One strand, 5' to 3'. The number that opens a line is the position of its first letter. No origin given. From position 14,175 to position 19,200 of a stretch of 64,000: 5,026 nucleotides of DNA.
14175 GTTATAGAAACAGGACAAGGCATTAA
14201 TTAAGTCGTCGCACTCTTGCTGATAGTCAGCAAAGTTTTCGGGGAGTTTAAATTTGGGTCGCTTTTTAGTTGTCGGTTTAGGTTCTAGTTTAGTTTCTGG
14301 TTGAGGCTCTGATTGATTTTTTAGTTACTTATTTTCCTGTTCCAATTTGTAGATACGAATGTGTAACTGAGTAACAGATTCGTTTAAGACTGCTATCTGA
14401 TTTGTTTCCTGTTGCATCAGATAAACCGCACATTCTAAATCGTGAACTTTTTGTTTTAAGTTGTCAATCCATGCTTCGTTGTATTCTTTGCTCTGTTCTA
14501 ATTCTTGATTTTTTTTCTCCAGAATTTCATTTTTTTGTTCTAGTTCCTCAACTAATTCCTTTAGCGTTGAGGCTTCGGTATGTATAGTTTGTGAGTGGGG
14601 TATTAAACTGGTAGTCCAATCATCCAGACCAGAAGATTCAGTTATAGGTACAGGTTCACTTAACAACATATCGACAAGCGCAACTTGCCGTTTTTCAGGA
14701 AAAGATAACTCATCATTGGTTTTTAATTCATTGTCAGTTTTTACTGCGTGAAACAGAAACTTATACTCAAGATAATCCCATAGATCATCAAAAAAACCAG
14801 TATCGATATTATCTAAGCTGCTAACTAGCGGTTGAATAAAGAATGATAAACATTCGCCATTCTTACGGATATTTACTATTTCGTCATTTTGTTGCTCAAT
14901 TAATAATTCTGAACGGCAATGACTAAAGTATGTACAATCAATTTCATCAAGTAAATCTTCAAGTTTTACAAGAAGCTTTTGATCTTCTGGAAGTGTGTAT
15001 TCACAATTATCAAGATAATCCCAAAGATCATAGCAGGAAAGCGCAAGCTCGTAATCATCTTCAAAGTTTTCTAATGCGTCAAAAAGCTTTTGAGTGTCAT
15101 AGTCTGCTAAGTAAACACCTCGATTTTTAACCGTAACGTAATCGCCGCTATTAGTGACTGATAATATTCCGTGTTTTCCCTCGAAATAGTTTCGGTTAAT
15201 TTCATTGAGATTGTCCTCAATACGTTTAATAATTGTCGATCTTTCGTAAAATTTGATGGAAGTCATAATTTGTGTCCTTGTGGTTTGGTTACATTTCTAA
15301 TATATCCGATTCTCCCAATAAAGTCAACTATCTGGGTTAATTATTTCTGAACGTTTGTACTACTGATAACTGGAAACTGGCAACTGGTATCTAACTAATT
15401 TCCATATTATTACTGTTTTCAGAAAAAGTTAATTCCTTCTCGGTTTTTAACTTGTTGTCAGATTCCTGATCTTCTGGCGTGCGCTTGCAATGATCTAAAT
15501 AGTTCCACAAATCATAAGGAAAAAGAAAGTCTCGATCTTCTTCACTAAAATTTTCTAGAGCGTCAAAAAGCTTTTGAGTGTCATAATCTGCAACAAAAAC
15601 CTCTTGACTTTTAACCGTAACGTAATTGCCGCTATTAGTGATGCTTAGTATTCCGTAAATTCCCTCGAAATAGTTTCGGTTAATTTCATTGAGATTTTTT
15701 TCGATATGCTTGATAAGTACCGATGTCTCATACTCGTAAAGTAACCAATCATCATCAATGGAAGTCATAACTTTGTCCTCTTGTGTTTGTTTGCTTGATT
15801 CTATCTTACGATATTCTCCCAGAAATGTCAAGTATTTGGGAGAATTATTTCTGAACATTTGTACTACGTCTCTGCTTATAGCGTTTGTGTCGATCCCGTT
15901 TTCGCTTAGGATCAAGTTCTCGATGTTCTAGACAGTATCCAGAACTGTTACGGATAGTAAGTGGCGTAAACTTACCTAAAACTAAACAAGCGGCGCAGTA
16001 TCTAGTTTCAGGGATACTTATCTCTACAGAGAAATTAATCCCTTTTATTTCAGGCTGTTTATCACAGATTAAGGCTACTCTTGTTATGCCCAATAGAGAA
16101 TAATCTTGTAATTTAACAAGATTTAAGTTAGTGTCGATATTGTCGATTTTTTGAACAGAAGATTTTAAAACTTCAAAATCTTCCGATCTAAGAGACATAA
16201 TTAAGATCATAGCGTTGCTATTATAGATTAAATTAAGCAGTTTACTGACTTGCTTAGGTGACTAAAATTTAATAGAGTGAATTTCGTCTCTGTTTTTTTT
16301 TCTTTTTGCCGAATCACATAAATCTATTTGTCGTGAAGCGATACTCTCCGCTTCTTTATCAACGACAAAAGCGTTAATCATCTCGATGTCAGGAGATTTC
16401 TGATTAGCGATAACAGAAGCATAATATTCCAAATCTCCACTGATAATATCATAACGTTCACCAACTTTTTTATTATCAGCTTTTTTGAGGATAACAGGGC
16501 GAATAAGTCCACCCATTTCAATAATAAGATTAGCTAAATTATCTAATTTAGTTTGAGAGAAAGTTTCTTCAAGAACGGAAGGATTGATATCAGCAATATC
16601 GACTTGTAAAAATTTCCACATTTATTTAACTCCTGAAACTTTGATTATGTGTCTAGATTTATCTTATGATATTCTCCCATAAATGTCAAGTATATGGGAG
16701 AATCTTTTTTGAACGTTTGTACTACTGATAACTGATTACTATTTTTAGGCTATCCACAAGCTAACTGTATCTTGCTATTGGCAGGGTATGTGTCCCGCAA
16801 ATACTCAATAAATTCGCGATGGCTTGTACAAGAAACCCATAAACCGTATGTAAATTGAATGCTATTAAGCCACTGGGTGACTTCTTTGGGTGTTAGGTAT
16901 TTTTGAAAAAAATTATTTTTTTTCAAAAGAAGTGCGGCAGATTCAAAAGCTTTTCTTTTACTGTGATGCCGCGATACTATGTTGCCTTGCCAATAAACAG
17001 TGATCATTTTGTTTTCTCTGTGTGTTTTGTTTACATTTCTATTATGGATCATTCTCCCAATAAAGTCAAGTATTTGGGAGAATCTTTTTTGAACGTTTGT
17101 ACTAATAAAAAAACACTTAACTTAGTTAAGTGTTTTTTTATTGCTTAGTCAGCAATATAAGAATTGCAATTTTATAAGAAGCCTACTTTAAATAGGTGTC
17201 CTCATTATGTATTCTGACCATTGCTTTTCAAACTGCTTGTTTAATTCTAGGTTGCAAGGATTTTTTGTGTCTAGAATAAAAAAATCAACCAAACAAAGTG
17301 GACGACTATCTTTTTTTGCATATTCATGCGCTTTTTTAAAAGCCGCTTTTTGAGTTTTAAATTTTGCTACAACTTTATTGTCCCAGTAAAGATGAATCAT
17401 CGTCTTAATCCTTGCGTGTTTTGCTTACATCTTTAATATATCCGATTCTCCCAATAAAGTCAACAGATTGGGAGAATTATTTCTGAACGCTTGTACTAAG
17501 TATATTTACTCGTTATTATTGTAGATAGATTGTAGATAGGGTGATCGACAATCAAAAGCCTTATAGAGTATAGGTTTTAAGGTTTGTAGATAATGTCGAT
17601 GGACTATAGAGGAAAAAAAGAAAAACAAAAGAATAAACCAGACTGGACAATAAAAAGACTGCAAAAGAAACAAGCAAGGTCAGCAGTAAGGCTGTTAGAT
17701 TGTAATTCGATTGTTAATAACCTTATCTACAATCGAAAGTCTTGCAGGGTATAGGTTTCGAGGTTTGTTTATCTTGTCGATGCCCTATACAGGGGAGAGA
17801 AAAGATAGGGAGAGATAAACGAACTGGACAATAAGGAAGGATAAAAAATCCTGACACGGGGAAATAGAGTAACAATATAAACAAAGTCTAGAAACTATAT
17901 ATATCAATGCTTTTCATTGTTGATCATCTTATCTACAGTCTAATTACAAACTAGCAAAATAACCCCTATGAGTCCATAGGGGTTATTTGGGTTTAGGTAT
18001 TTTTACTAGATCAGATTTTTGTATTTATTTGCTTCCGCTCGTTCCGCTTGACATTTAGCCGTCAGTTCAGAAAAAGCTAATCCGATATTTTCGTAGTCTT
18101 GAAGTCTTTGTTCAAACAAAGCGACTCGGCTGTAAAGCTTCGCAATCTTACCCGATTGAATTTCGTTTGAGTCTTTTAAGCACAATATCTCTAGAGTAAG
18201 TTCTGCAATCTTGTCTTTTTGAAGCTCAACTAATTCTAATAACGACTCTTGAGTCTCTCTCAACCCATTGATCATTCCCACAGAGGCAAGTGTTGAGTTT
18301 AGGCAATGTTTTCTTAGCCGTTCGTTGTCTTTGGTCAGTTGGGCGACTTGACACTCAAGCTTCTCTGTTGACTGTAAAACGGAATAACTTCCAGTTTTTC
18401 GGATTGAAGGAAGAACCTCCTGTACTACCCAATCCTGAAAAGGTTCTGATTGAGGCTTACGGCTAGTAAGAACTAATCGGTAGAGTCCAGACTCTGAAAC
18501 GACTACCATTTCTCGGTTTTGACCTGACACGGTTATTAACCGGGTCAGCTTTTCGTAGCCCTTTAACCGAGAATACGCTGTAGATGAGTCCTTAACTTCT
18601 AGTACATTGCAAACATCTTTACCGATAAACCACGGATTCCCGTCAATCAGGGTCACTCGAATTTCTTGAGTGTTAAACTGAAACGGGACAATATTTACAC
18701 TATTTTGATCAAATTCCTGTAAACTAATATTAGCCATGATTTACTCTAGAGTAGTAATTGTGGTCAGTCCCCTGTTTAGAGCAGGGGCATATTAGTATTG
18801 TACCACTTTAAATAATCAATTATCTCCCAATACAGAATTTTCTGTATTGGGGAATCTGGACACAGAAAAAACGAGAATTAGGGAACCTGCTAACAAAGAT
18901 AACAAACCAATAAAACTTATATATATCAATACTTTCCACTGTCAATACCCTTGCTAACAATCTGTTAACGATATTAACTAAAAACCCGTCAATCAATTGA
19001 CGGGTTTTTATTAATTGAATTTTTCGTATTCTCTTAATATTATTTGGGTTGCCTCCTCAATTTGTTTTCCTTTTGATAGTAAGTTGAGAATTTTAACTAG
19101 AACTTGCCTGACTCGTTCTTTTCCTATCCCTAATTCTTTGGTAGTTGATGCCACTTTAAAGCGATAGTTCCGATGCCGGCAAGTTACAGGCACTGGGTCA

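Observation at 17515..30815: Two inverted ORF-free repeat arms bracket a 12-kb regulatory and packaging island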

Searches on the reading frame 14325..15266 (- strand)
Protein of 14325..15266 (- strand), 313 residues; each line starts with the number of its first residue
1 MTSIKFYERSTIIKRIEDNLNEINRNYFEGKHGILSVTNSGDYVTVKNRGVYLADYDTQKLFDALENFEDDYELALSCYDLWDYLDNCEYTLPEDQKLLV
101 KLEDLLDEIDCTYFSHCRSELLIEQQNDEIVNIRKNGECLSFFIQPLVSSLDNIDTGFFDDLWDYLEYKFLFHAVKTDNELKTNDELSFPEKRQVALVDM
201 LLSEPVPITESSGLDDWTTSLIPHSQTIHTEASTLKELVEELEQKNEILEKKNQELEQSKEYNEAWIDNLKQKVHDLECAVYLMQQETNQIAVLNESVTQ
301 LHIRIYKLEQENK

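Call 11: search_protein_families(library=pfam, proteins=[window:14325-15266:-], max_evalue=0.01)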
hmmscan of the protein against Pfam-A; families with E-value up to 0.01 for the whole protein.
window:14325-15266:- (313 aa): 1 family
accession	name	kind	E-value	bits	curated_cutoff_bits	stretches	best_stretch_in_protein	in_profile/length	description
PF05816.16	TelA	-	0.00052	19.6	30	1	232-302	142-214/332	Toxic anion resistance protein (TelA)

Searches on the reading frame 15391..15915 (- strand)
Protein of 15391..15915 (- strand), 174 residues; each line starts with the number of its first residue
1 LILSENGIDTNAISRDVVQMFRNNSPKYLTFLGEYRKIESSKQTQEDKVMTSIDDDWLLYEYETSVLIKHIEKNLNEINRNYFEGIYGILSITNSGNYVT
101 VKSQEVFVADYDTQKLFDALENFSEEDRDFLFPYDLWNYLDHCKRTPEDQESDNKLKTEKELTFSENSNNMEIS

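Call 11: search_protein_families(library=pfam, proteins=[window:15391-15915:-], max_evalue=0.01)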
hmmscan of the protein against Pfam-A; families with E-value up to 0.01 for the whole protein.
window:15391-15915:- (174 aa): 0 families

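Call 24: search_protein_families(library=phrogs, proteins=[window:15391-15915:-], max_evalue=0.001)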
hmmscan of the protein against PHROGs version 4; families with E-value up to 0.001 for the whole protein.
window:15391-15915:- (174 aa): 1 family
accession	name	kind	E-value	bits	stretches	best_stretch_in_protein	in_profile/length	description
phrog_23905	-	unknown function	3.6e-05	24.5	1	54-165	45-158/190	-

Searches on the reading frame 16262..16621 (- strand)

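Call 11: search_protein_families(library=pfam, proteins=[window:16262-16621:-], max_evalue=0.01)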
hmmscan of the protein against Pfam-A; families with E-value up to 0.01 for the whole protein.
window:16262-16621:- (119 aa): 1 family
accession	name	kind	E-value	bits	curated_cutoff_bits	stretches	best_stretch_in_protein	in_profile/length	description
PF02195.25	ParB_N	-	6.9e-06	26.5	26.3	1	5-75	6-71/95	ParB N-terminal domain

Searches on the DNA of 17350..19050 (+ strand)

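Call 6: search_dna_similar(query=window:17400-19000:+, collection=phages, mode=distant, max_rows=30)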
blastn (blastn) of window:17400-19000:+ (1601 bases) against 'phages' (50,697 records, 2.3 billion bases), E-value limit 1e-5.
Records with a match: 4; places in all: 4; records where one place covers at least 80% of the query: 0.
Best place of each record, by identity: 60-80% 4.
By first word of the organism name: Microcystis 4.
By host as written in the record: Microcystis aeruginosa FACHB524 2; - 2.
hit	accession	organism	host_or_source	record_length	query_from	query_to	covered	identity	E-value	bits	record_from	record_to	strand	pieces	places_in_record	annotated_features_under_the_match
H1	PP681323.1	Microcystis phage MaMV-DL01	Microcystis aeruginosa FACHB524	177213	979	1100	8%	72.1%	1e-8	68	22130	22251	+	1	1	hypothetical protein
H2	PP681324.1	Microcystis phage MaMV-DL02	Microcystis aeruginosa FACHB524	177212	979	1100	8%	72.1%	1e-8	68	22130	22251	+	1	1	hypothetical protein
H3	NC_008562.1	Microcystis phage LMM01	-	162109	979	1100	8%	72.1%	1e-8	68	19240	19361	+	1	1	anti-repressor Ant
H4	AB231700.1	Microcystis phage LMM01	-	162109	979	1100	8%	72.1%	1e-8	68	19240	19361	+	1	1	prophage antirepressor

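Call 45: search_rna_families(source=window, start=17350, end=19050, threshold=evalue, max_evalue=1)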
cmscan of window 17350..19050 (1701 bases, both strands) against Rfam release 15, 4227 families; matches with E-value up to 1: 2.
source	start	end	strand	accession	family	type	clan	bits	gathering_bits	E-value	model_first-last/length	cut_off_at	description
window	18818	18972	-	RF01470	rli38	Gene; sRNA;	-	26.1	49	0.6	1-150/150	no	Listeria sRNA rli38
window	18949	19016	+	RF01772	rnk_pseudo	Cis-reg; leader;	-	23.1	55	0.39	1-108/108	no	Pseudomonas rnk leader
